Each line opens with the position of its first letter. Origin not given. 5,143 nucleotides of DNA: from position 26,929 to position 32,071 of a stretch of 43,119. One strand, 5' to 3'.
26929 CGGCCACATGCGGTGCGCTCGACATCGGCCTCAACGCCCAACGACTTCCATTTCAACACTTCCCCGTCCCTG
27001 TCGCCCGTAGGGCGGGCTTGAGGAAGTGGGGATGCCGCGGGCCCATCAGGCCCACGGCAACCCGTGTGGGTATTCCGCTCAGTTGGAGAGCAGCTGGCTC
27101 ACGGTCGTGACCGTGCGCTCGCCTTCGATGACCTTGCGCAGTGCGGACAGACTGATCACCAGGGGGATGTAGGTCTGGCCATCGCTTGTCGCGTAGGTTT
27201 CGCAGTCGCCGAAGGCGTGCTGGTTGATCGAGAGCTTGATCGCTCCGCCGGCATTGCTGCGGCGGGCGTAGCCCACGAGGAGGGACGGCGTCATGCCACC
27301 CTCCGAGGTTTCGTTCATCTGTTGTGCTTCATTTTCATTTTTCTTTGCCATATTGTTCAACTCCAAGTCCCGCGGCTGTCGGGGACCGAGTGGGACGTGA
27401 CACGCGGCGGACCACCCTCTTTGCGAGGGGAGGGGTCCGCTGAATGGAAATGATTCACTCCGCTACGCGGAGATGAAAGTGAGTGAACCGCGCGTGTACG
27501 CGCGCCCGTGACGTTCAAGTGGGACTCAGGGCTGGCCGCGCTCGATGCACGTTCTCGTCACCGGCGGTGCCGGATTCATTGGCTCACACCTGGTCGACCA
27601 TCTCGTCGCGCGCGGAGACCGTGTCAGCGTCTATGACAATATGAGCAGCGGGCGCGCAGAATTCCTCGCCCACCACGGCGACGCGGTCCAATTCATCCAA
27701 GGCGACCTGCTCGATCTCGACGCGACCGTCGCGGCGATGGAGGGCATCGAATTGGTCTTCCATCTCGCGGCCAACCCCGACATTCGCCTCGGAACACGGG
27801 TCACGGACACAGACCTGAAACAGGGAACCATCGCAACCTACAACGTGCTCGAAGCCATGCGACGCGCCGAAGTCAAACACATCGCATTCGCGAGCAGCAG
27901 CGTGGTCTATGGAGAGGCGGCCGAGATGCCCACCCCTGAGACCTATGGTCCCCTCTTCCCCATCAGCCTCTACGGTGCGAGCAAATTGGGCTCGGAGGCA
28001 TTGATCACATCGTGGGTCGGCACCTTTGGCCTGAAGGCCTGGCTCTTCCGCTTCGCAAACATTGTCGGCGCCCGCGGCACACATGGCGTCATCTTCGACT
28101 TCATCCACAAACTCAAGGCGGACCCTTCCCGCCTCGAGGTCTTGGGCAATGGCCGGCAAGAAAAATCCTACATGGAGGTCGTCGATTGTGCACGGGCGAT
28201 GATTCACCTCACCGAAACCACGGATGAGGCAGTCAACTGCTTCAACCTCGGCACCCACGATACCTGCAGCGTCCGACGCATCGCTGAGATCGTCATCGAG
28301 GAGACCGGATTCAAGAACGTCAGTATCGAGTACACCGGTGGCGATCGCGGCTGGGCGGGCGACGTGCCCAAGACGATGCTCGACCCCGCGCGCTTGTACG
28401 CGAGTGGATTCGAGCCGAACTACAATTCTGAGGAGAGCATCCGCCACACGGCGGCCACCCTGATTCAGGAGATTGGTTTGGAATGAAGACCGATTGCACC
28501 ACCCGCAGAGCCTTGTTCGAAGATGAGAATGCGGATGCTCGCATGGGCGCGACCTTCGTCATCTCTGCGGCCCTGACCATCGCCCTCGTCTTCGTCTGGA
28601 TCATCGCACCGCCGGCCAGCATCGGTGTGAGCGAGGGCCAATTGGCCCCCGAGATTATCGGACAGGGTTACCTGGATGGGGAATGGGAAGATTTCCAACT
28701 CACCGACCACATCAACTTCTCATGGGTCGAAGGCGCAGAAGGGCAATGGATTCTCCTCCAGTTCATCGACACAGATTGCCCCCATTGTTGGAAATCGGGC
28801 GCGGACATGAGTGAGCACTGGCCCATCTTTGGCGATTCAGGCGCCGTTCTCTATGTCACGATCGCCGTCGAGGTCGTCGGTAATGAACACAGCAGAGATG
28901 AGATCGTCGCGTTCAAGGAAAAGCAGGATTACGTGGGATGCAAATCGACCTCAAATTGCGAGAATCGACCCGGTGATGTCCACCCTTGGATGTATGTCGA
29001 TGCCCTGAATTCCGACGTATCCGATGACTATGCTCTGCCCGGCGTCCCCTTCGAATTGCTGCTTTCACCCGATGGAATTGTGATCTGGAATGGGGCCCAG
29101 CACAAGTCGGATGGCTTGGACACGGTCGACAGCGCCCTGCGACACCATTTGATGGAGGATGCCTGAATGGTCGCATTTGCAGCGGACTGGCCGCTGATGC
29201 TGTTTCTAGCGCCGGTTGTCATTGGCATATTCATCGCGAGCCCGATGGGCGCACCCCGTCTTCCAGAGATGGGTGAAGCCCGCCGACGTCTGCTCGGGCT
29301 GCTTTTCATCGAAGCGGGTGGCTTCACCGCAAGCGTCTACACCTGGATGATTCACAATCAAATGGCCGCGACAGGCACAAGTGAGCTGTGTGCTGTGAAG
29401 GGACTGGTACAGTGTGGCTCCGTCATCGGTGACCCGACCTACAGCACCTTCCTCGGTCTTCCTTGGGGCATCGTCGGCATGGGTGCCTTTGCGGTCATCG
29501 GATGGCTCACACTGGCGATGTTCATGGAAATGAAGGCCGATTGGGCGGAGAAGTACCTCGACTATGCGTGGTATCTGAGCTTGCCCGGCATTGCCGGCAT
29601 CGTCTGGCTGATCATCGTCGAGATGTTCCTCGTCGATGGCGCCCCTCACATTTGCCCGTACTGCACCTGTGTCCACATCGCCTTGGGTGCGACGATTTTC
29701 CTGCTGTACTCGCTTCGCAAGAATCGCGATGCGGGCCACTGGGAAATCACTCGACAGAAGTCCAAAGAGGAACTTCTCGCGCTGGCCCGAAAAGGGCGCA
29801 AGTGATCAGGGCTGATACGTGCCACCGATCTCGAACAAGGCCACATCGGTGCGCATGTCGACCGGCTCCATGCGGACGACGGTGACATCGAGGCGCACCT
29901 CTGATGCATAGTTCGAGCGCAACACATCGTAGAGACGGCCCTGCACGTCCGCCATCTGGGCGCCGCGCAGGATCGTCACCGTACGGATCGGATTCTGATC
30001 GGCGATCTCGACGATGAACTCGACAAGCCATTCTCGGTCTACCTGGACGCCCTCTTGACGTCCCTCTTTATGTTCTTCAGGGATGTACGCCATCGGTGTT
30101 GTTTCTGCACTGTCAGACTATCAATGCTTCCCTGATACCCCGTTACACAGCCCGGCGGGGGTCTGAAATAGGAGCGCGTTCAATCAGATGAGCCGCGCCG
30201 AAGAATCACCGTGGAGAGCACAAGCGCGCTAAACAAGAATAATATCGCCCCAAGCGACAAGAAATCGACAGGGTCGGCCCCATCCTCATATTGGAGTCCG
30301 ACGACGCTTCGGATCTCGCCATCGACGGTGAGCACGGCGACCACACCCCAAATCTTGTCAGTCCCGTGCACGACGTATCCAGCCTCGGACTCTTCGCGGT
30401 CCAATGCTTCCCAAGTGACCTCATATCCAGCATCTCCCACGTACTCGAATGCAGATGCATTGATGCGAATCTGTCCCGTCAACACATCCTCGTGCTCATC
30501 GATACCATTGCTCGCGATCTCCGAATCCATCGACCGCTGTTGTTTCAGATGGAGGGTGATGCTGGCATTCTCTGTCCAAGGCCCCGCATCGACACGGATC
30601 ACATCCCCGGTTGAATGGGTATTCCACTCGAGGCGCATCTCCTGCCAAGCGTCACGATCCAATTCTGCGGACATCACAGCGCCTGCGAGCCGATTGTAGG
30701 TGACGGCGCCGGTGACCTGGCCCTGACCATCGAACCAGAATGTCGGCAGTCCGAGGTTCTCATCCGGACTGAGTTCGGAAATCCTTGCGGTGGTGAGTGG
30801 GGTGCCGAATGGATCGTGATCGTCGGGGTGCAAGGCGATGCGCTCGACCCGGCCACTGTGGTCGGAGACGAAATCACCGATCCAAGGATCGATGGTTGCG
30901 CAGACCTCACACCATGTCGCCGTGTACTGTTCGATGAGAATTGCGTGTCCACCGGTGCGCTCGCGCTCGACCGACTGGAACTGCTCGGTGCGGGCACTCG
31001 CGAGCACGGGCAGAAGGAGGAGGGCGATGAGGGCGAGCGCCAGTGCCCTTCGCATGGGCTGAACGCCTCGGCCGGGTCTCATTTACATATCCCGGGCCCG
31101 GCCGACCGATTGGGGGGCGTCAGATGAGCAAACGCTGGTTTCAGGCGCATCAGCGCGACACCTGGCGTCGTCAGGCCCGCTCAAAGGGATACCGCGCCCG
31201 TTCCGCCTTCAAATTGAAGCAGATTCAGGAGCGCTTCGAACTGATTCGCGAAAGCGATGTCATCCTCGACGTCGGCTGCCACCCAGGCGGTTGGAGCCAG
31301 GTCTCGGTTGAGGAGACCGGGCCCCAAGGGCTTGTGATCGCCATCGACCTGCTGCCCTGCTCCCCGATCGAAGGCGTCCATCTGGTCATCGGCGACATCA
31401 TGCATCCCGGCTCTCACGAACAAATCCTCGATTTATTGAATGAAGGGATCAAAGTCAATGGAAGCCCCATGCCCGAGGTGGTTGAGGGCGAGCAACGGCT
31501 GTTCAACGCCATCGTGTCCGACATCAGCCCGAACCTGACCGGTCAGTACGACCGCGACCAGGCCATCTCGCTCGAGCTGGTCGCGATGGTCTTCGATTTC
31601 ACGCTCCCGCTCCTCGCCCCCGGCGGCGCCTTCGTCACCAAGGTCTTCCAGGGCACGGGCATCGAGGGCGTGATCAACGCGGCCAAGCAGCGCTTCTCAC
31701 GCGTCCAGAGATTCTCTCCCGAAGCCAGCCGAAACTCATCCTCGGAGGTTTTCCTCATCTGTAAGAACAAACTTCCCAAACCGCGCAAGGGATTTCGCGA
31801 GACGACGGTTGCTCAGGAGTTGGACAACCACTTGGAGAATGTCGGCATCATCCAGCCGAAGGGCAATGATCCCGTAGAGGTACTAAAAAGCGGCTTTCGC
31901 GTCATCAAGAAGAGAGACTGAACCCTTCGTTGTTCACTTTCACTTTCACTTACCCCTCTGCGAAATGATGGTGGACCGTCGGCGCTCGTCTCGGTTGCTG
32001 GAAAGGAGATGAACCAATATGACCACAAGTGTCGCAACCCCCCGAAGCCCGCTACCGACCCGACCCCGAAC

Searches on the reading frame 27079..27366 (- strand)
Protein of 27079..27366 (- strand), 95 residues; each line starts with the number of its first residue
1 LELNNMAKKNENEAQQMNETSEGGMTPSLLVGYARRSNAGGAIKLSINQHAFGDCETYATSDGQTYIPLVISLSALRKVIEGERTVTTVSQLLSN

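Call 19: search_protein_families(library=pfam, proteins=[window:27079-27366:-], max_evalue=0.01)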
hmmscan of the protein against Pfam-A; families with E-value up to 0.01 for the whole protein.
window:27079-27366:- (95 aa): 0 families

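Call 20: search_protein_families(library=ncbifam, proteins=[window:27079-27366:-], max_evalue=0.01)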
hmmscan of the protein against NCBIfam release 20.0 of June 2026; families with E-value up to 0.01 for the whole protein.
window:27079-27366:- (95 aa): 0 families

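Call 66: search_protein_families(library=pfam, proteins=[window:27079-27351:-], max_evalue=10)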
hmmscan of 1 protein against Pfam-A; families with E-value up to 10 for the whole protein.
window:27079-27351:- (90 aa): 0 families

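Call 67: search_solved_structures(query=window:27079-27351:-, max_evalue=10)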
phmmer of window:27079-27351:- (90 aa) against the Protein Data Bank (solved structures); distinct sequences matched with E-value up to 10: 2.
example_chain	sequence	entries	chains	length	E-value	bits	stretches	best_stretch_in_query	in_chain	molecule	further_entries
2knd_A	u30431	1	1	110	0.56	14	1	9-80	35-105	Photosystem II 11 kDa protein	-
2kmf_A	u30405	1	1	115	0.57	14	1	9-80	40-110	Photosystem II 11 kDa protein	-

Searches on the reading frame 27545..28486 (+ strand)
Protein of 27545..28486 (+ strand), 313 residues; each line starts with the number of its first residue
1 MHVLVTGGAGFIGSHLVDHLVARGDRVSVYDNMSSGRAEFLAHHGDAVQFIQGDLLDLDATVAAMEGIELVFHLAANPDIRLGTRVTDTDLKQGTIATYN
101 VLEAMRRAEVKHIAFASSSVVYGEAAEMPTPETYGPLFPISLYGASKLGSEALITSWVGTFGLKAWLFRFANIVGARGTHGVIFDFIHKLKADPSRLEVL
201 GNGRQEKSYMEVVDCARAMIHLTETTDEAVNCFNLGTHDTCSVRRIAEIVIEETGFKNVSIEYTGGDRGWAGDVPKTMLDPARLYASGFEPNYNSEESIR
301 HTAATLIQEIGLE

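Call 19: search_protein_families(library=pfam, proteins=[window:27545-28486:+], max_evalue=0.01)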
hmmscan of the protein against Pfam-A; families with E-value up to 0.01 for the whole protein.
window:27545-28486:+ (313 aa): 11 families
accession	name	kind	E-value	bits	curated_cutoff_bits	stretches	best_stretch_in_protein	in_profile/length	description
PF01370.27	Epimerase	-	5.6e-44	150.8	20.9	1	3-236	1-240/240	NAD dependent epimerase/dehydratase family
PF16363.11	GDP_Man_Dehyd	-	1.9e-38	133.2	27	1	4-257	1-269/332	GDP-mannose 4,6 dehydratase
PF01073.25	3Beta_HSD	-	4.1e-17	62.6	22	1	4-155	1-158/280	3-beta hydroxysteroid dehydrogenase/isomerase family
PF13460.12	NAD_binding_10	-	1.2e-13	51.8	27.2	1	7-129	1-109/184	NAD(P)H-binding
PF04321.23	RmlD_sub_bind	-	1e-12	48.2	27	1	1-258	1-235/287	RmlD substrate binding domain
PF02719.21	Polysacc_synt_2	-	6.1e-12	45.8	20.2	1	3-265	1-262/293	Polysaccharide biosynthesis protein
PF07993.18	NAD_binding_4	-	1.5e-07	31.3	20.1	0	65-182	86-215/258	Male sterility protein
PF05368.20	NmrA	-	1.9e-07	31.4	27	1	3-118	5-107/298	NmrA-like family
PF00106.31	adh_short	-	2.2e-07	31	26.6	1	2-68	2-71/195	short chain dehydrogenase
PF08659.16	KR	-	0.00089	19.7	22.6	1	3-118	3-136/180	KR domain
PF03435.24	Sacchrp_dh_NADP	-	0.0033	18.2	25.1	1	8-77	5-78/129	Saccharopine dehydrogenase NADP binding domain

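Call 20: search_protein_families(library=ncbifam, proteins=[window:27545-28486:+], max_evalue=0.01)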
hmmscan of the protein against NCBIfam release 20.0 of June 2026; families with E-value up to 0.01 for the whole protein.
window:27545-28486:+ (313 aa): 54 families (the best 25 are shown)
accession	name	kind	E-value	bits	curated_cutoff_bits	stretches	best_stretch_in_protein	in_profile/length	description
TIGR01179.1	galE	equivalog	3.4e-38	131.3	262.3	2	3-178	2-181/332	UDP-glucose 4-epimerase GalE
TIGR04180.1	EDH_00030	hypoth_equivalog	3.3e-34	118.3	475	1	3-261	1-262/297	NAD-dependent 4,6-dehydratase LegB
TIGR01181.1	dTDP_gluc_dehyt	equivalog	5e-32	111.3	365.1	1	3-304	2-309/321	dTDP-glucose 4,6-dehydratase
TIGR02197.1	heptose_epim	equivalog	1.2e-21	77.2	274.6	1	3-263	1-268/316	ADP-glyceromanno-heptose 6-epimerase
NF007956.0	PRK10675.1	subfamily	5.1e-21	75.2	394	1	1-177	1-184/338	UDP-glucose 4-epimerase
TIGR03466.1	HpnA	hypoth_equivalog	1.8e-17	63.3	367.65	1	1-127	1-122/327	hopanoid-associated sugar epimerase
NF007582.0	PRK10217.1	equivalog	3.5e-17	62.5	698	1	2-243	3-259/355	dTDP-glucose 4,6-dehydratase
NF042422.1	oxyalk_red_OleD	equivalog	1.2e-16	61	580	1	1-125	1-117/329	2-alkyl-3-oxoalkanoate reductase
NF052578.1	StrlDmthSdmBMthl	equivalog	5.7e-16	59.2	600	1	1-175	1-171/328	sterol demethylase protein SdmB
NF047922.1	GDPFucSynFcl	equivalog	1.5e-15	57.5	500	1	91-308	78-303/308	GDP-L-fucose synthase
NF007490.0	PRK10084.1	subfamily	7.4e-15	54.8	649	1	1-240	1-263/361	dTDP-glucose 4,6-dehydratase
NF043036.1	ErythonDh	equivalog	9.5e-14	51.3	325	1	1-157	1-163/321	D-erythronate dehydrogenase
NF042423.1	oxyalk_red_Shew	equivalog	5e-13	48.8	580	1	2-182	10-183/331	2-alkyl-3-oxoalkanoate reductase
NF005539.0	PRK07201.1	equivalog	1.8e-12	46.8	549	1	1-278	1-282/657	SDR family oxidoreductase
NF011728.1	PRK15181.1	equivalog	2.9e-12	46.3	760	1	3-246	18-274/348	Vi polysaccharide biosynthesis UDP-N-acetylglucosaminuronic acid C-4 epimerase TviC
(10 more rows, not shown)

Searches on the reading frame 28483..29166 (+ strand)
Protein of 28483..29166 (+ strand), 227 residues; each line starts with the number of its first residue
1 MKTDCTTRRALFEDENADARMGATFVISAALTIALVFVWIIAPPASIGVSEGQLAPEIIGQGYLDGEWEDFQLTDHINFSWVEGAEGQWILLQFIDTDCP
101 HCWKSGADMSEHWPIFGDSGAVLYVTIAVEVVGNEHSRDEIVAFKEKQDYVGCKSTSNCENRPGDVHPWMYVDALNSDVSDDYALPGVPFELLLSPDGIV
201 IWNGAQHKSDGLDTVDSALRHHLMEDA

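Call 19: search_protein_families(library=pfam, proteins=[window:28483-29166:+], max_evalue=0.01)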
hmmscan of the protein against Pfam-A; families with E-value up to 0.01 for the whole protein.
window:28483-29166:+ (227 aa): 1 family
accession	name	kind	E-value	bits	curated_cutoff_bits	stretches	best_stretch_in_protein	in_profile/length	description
PF00578.27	AhpC-TSA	-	0.00035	20.9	26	1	70-125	7-65/124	AhpC/TSA family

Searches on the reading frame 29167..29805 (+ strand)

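Call 19: search_protein_families(library=pfam, proteins=[window:29167-29805:+], max_evalue=0.01)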
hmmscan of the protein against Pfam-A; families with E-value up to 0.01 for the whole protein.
window:29167-29805:+ (212 aa): 1 family
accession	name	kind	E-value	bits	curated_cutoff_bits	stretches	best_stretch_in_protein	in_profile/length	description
PF07884.19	VKOR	-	2e-16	60.8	27.5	1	46-178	4-131/134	Vitamin K epoxide reductase family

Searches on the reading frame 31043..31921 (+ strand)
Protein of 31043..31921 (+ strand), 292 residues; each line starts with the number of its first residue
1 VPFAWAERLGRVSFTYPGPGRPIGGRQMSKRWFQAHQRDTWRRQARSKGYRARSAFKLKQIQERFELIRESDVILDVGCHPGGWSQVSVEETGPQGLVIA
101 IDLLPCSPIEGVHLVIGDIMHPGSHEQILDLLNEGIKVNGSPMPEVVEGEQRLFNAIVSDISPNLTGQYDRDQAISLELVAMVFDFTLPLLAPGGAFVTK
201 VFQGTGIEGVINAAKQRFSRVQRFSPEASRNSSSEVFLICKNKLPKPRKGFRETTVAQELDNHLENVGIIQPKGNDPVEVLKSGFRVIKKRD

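Call 19: search_protein_families(library=pfam, proteins=[window:31043-31921:+], max_evalue=0.01)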
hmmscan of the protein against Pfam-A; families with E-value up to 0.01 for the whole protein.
window:31043-31921:+ (292 aa): 1 family
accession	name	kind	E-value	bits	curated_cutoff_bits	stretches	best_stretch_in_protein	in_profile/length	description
PF01728.25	FtsJ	-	2.9e-50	171.1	24.1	1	50-243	1-181/181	FtsJ-like methyltransferase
